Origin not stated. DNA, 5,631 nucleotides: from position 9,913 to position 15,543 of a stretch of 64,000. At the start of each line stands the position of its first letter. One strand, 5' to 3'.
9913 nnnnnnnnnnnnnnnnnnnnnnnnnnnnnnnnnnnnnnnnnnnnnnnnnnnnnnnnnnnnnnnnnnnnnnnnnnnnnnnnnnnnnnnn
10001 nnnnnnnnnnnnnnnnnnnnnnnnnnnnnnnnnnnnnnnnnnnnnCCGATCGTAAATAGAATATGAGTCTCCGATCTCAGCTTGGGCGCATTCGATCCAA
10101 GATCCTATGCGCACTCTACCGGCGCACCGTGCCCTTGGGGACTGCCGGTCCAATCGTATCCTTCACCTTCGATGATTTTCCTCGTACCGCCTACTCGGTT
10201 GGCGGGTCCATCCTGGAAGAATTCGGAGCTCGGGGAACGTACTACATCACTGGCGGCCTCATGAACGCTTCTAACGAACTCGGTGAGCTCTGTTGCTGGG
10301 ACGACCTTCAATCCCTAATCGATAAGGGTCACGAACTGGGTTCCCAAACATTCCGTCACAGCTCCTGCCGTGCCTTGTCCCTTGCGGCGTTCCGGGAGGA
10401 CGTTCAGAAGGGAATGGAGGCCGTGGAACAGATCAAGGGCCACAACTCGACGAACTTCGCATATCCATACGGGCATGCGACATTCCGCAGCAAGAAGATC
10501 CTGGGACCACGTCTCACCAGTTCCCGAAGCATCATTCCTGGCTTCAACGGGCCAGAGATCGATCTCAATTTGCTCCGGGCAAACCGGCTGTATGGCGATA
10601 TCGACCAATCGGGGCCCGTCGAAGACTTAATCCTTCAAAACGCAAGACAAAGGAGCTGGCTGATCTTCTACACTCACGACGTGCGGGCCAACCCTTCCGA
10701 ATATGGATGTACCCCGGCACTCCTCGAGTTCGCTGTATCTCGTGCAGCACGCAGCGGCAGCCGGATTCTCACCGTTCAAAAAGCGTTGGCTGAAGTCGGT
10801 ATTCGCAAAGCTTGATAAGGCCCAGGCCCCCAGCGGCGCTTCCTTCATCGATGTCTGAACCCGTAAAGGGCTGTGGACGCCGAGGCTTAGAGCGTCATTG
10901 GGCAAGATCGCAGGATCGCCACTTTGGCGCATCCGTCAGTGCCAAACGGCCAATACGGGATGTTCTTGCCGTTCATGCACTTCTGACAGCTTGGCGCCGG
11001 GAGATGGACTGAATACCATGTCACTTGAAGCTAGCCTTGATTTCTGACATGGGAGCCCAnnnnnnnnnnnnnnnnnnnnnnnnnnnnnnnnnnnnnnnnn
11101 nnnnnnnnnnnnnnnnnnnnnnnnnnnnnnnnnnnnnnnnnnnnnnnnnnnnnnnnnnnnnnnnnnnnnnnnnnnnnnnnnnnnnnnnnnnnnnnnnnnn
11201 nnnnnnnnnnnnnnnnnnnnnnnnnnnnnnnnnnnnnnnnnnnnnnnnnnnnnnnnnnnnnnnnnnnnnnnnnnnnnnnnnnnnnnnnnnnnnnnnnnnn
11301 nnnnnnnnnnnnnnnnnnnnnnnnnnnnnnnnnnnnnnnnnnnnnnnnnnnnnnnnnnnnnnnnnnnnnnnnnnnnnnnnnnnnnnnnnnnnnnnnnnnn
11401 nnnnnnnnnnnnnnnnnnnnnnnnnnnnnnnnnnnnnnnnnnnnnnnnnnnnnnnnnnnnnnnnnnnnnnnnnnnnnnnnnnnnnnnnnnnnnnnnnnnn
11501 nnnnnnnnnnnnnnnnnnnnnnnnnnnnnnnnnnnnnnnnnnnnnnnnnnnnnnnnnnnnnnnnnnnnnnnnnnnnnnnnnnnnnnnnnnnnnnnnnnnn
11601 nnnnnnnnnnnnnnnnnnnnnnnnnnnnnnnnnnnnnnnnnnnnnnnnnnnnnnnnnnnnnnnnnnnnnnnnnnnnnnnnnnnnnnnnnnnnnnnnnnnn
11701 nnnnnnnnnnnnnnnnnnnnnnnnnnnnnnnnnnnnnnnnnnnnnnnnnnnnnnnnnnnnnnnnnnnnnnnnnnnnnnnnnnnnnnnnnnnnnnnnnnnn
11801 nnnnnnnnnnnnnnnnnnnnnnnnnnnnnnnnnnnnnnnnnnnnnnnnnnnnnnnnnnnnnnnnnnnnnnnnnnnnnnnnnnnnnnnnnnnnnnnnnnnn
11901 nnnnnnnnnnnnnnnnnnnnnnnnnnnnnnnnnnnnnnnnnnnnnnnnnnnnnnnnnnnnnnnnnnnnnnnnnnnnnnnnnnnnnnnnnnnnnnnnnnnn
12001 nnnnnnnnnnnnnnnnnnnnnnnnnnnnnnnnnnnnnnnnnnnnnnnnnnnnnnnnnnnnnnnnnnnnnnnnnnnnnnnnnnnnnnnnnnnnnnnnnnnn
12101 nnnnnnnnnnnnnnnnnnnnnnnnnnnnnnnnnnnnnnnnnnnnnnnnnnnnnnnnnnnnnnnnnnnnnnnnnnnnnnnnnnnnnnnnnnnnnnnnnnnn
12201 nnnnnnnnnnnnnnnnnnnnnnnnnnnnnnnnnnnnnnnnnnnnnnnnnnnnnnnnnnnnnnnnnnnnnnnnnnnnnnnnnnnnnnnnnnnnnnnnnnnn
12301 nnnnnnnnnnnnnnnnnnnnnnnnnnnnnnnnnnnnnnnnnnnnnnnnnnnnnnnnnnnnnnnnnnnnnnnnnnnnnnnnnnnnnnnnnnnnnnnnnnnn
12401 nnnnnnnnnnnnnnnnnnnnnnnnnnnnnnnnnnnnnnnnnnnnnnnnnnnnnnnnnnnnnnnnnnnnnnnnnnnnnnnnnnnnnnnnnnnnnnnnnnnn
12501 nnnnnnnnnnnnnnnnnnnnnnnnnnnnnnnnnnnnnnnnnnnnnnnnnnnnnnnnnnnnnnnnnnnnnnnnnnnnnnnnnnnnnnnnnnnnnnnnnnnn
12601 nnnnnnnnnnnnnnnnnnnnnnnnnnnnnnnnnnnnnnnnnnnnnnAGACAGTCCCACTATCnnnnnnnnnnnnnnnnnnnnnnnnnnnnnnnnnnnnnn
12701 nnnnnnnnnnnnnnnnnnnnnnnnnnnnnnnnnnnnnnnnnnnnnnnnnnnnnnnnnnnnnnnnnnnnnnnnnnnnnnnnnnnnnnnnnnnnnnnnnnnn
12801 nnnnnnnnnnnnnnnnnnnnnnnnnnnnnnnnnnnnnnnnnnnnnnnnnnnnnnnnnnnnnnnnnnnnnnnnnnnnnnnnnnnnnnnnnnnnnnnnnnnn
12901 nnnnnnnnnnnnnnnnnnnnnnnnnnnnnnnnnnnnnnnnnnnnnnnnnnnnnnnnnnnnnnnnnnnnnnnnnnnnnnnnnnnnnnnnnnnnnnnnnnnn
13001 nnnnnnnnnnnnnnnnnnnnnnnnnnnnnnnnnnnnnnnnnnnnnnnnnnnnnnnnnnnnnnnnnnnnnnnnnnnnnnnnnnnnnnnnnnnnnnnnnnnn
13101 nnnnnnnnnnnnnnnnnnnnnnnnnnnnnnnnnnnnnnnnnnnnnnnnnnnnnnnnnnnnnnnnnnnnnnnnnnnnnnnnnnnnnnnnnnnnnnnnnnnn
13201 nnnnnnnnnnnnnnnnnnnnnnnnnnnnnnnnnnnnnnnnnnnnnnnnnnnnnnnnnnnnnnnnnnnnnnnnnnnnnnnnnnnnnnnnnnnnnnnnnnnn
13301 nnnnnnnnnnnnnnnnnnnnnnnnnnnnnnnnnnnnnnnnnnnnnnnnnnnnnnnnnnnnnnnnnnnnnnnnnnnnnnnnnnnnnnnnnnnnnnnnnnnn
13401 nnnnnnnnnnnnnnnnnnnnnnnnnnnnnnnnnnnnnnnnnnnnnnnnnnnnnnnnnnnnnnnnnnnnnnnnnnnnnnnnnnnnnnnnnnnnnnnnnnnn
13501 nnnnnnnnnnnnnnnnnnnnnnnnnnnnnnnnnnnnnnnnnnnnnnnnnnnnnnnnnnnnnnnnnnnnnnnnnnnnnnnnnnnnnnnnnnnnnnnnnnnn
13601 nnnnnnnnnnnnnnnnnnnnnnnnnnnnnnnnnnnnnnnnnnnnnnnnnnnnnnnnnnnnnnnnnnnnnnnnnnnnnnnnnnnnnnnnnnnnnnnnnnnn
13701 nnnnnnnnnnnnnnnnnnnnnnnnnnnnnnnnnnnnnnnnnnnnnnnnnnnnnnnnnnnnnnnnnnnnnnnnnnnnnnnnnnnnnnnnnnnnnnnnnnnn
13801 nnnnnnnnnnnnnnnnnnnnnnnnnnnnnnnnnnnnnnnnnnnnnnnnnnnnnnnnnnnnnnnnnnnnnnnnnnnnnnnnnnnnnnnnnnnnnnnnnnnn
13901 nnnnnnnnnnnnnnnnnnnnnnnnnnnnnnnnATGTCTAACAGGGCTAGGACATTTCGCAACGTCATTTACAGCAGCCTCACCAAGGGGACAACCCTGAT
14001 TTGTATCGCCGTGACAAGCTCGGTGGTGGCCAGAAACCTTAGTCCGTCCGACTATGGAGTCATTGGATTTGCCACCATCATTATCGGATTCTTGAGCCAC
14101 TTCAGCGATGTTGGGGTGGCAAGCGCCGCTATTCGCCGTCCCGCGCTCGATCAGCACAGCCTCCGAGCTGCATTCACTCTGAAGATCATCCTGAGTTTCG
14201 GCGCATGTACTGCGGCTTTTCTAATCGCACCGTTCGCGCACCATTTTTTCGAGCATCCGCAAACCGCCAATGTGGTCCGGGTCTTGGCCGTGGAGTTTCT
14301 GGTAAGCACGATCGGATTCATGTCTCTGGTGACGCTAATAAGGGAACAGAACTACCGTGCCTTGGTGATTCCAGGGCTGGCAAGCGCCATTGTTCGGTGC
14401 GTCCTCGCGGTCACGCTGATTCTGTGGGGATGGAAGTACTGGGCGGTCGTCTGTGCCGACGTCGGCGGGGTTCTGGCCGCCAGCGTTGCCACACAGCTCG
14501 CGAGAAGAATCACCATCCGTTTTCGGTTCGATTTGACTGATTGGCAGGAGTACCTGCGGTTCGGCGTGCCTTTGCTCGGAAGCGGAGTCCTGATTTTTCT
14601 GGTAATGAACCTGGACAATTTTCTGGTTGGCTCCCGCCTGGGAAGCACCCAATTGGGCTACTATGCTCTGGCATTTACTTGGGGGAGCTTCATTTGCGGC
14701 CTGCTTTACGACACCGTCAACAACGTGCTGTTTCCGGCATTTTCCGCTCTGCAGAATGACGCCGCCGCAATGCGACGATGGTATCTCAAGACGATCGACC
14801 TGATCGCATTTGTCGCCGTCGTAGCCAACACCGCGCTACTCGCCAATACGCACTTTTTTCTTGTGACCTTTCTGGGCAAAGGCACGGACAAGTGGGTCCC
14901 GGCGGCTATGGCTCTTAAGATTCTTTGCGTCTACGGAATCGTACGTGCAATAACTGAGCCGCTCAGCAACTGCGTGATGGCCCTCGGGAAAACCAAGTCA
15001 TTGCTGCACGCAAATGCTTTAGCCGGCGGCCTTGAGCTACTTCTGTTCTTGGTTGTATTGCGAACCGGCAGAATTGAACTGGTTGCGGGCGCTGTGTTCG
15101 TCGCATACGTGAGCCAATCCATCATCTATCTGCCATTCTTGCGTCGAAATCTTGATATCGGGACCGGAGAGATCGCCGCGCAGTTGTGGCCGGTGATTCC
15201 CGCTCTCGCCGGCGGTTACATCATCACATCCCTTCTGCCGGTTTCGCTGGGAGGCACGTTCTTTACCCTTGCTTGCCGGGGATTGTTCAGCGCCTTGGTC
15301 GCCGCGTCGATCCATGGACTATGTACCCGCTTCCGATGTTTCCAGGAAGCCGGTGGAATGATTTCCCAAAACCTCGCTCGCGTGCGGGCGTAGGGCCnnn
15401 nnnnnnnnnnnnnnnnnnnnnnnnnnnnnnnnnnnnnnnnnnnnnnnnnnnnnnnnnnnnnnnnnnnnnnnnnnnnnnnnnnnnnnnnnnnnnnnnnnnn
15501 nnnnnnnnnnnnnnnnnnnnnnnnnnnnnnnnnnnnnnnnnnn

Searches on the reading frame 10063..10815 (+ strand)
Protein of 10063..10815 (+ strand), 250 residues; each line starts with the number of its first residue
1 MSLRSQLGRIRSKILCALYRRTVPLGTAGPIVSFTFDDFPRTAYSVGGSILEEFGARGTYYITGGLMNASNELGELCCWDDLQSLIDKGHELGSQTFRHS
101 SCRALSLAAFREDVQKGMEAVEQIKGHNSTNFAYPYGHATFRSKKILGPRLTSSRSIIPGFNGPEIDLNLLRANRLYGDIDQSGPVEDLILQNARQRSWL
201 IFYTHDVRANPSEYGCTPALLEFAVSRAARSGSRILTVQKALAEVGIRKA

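Call 14: search_protein_families(library=pfam, proteins=[window:10063-10815:+], max_evalue=0.001)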
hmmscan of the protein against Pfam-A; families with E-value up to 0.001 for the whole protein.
window:10063-10815:+ (250 aa): 1 family
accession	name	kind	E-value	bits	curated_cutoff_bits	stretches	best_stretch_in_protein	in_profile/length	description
PF01522.26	Polysacc_deac_1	-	3e-17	63.2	23.1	1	29-143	6-112/124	Polysaccharide deacetylase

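Call 52: search_protein_families(library=ncbifam, proteins=[window:10063-10815:+], max_evalue=0.00001)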
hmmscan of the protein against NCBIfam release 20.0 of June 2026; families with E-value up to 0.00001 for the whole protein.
window:10063-10815:+ (250 aa): 2 families
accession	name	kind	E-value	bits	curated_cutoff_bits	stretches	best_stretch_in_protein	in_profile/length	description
NF050820.1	PolSacchBiosHfsH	equivalog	2.9e-49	168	400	1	4-242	8-245/249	oligosaccharide deacetylase HfsH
TIGR02764.1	spore_ybaN_pdaB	equivalog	3.1e-06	27.1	237.4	1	31-140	7-109/191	polysaccharide deacetylase family sporulation protein PdaB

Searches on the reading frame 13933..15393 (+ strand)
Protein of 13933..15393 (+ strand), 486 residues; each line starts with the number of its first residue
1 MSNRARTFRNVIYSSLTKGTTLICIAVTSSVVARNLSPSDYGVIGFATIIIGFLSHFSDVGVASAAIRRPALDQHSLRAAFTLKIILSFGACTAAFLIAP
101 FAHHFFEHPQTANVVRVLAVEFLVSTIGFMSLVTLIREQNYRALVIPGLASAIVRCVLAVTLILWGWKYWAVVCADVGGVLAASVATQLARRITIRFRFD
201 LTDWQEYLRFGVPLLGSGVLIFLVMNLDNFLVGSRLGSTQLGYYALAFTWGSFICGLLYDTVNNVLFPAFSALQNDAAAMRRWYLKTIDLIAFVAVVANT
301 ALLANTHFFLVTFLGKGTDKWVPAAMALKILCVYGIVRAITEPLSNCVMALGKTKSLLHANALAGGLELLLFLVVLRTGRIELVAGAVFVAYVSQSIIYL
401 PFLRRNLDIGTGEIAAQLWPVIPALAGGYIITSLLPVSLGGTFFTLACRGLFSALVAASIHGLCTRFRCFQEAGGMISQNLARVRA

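Call 14: search_protein_families(library=pfam, proteins=[window:13933-15393:+], max_evalue=0.001)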
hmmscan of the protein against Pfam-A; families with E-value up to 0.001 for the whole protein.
window:13933-15393:+ (486 aa): 2 families
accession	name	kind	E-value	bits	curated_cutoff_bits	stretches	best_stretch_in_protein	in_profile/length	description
PF13440.11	Polysacc_synt_3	-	7.7e-60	203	23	1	31-323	1-290/293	Polysaccharide biosynthesis protein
PF01943.22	Polysacc_synt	-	2.1e-28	99.9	28.2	1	9-274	3-274/274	Polysaccharide biosynthesis protein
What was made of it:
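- On Wzx/Wzy-dependent polysaccharide locus: Wzx is at 13933-15393 (PF13440, E 7.7e-60; call 14).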
